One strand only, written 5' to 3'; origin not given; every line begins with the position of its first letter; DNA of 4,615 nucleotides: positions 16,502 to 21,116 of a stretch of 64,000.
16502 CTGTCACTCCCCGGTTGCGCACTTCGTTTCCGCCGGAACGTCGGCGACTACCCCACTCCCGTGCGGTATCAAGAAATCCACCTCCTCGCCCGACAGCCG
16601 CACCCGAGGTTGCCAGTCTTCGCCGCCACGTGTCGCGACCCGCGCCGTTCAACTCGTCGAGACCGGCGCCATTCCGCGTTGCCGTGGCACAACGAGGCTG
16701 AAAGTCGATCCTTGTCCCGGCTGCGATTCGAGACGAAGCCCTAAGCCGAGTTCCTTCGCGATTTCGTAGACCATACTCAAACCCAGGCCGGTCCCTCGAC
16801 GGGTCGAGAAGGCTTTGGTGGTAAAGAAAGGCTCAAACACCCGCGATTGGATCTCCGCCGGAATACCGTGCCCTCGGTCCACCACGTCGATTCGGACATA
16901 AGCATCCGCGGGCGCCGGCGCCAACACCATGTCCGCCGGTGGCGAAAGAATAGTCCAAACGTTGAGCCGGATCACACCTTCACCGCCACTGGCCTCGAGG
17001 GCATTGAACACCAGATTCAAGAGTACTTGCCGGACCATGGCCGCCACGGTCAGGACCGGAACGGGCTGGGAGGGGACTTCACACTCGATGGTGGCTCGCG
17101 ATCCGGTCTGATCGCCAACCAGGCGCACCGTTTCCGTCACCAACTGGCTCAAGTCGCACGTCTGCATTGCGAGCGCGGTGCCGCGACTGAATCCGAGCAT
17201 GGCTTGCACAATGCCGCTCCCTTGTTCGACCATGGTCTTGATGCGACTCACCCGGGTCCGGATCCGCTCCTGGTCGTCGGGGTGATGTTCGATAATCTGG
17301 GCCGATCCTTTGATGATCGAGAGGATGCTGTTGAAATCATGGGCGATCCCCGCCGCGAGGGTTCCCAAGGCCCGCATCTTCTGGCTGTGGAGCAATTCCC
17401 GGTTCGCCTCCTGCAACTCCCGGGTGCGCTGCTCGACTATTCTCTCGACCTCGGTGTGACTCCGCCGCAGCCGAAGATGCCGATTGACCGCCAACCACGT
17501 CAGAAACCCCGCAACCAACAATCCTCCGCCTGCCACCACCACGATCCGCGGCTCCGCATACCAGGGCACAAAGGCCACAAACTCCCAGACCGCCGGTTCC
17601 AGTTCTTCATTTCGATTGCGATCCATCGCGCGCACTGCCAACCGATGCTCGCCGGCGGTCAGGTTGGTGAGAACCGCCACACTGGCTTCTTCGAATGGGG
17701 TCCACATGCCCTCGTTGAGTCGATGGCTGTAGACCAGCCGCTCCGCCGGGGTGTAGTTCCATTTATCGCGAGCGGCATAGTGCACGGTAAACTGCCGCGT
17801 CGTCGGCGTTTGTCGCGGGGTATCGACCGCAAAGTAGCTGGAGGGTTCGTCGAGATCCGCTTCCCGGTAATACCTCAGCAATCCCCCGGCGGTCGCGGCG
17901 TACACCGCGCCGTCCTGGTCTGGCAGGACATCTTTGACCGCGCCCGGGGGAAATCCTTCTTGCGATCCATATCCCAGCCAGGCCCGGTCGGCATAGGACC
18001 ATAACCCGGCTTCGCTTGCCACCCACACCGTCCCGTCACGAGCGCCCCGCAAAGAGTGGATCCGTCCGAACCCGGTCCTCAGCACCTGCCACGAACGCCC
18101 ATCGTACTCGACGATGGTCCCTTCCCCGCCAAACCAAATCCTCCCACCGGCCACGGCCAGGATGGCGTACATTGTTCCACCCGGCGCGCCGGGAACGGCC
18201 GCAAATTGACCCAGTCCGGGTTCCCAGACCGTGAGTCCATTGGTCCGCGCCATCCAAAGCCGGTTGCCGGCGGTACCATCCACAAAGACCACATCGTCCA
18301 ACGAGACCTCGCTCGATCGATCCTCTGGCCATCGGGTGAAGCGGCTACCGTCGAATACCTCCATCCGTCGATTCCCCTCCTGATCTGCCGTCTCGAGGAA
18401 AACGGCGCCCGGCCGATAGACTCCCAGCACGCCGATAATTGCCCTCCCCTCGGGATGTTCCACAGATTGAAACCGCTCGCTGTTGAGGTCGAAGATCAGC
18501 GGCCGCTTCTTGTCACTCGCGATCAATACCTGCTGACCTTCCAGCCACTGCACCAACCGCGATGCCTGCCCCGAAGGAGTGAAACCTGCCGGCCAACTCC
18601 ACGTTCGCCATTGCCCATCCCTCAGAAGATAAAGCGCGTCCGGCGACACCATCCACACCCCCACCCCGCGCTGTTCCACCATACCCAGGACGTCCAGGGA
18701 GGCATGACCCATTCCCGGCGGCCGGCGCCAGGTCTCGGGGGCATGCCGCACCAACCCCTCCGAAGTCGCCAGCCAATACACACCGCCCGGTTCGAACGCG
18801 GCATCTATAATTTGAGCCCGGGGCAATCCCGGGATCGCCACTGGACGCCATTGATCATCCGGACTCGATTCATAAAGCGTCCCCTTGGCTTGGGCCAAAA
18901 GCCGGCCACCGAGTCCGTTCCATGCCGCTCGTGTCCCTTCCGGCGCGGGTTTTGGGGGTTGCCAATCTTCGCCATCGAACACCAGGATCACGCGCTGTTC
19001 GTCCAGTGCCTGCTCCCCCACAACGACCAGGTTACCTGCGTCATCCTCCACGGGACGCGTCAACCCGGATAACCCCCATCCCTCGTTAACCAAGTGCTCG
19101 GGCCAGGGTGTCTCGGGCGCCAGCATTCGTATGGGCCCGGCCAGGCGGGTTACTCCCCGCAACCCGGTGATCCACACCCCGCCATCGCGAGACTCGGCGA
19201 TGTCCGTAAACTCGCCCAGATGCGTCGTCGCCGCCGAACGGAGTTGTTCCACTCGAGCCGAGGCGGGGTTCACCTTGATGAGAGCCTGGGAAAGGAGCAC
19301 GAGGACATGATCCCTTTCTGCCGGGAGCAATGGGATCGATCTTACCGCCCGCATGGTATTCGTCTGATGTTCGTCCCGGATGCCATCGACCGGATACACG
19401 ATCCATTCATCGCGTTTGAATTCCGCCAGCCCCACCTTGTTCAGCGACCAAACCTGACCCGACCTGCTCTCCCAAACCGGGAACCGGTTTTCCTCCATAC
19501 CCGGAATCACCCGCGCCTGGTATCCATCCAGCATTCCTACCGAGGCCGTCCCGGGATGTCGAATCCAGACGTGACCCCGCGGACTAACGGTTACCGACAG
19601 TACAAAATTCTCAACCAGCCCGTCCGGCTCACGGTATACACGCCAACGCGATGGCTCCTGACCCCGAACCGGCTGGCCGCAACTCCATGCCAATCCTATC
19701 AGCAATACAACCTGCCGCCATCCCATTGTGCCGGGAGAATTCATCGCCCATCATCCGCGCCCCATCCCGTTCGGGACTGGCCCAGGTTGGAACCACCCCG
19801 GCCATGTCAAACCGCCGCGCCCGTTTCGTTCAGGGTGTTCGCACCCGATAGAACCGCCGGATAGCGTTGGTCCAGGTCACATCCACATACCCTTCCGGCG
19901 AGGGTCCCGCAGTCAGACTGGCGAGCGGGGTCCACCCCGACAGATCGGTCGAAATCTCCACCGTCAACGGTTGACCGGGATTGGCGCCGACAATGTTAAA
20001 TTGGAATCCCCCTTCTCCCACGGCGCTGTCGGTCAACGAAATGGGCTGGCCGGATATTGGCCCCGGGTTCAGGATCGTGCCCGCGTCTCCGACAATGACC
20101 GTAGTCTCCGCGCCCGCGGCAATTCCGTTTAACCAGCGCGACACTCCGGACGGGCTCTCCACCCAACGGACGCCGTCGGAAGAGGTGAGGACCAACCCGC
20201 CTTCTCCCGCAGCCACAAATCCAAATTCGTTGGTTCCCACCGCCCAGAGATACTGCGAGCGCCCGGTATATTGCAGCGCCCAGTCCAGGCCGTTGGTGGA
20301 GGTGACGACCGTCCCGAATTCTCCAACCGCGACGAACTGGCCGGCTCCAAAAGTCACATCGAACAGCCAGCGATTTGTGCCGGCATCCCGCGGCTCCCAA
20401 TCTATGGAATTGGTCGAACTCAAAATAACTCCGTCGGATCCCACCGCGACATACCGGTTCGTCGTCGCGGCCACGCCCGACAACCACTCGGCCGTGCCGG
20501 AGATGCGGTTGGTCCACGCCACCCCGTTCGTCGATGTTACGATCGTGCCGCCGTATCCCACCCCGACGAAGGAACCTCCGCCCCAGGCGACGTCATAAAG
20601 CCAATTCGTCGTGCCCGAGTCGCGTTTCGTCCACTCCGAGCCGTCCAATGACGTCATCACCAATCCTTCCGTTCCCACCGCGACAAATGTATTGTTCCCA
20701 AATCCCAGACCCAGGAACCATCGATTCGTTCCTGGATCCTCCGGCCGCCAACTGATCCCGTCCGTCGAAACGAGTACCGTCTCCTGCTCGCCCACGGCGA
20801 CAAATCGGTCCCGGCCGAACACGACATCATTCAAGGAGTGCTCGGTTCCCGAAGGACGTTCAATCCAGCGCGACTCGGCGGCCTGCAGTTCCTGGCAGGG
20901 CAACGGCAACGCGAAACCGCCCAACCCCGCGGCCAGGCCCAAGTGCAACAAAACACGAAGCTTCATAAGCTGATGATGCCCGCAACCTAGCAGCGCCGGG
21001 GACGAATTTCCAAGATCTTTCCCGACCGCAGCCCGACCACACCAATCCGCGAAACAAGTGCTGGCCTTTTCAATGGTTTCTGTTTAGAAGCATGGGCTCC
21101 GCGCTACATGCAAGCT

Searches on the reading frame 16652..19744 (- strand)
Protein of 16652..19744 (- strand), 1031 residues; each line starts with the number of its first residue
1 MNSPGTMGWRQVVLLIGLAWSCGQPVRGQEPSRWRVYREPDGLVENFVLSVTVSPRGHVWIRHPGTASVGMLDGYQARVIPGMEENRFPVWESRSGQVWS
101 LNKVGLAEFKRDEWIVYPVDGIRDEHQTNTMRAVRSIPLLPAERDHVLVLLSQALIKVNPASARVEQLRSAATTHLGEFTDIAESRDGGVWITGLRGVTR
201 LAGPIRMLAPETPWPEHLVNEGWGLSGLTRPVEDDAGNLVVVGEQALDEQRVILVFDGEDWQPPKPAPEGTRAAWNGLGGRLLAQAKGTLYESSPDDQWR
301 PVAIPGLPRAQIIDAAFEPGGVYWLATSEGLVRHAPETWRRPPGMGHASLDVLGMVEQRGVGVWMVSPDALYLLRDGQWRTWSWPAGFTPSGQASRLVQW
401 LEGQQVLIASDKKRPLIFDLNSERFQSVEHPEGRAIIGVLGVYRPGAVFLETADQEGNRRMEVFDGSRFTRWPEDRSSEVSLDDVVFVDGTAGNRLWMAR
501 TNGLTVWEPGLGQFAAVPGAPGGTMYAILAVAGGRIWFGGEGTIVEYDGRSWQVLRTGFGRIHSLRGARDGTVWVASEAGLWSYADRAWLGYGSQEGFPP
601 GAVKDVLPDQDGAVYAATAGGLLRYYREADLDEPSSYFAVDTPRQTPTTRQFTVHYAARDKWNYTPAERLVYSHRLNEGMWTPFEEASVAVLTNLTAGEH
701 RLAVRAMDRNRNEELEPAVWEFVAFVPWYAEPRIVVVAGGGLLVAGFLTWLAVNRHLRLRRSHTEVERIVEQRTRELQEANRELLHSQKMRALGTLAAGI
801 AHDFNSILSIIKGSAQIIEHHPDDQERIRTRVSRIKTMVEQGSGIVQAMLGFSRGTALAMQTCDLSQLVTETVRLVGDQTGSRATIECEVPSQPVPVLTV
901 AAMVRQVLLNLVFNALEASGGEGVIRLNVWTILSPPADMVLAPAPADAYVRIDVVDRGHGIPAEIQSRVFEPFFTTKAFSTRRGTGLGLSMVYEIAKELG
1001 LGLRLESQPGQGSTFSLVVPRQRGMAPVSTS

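Call 7: search_protein_families(library=pfam, proteins=[window:16652-19744:-], max_evalue=0.01)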
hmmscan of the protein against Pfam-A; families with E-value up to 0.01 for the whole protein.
window:16652-19744:- (1031 aa): 3 families
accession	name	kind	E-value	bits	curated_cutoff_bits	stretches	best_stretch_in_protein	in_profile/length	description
PF02518.31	HATPase_c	-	2.5e-21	76.6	26.4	1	903-1022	5-110/111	Histidine kinase-, DNA gyrase B-, and HSP90-like ATPase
PF07494.17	Reg_prop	-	4.8e-10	38.8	20.4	0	560-578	5-23/24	Two component regulator propeller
PF00512.31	HisKA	-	9.4e-06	26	26.9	1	793-856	2-64/66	His Kinase A (phospho-acceptor) domain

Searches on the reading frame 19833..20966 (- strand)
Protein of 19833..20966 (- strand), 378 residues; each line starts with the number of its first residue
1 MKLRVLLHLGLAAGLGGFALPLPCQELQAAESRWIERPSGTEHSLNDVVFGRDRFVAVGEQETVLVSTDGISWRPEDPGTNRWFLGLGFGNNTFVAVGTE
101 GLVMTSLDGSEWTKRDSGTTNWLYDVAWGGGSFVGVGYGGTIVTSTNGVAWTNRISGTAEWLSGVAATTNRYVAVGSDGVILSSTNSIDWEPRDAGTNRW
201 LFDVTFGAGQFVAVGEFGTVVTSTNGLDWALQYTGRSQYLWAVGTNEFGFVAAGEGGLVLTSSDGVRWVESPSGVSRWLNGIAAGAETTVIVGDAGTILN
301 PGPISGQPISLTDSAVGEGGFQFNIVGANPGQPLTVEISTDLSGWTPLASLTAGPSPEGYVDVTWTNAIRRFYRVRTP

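Call 7: search_protein_families(library=pfam, proteins=[window:19833-20966:-], max_evalue=0.01)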
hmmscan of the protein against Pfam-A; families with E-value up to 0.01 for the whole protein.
window:19833-20966:- (378 aa): 1 family
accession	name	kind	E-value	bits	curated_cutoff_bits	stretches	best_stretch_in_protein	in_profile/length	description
PF23366.1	Beta-prop_HVO_0234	-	1.7e-06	28.3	27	1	147-232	174-261/274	HVO_0234-like, beta propeller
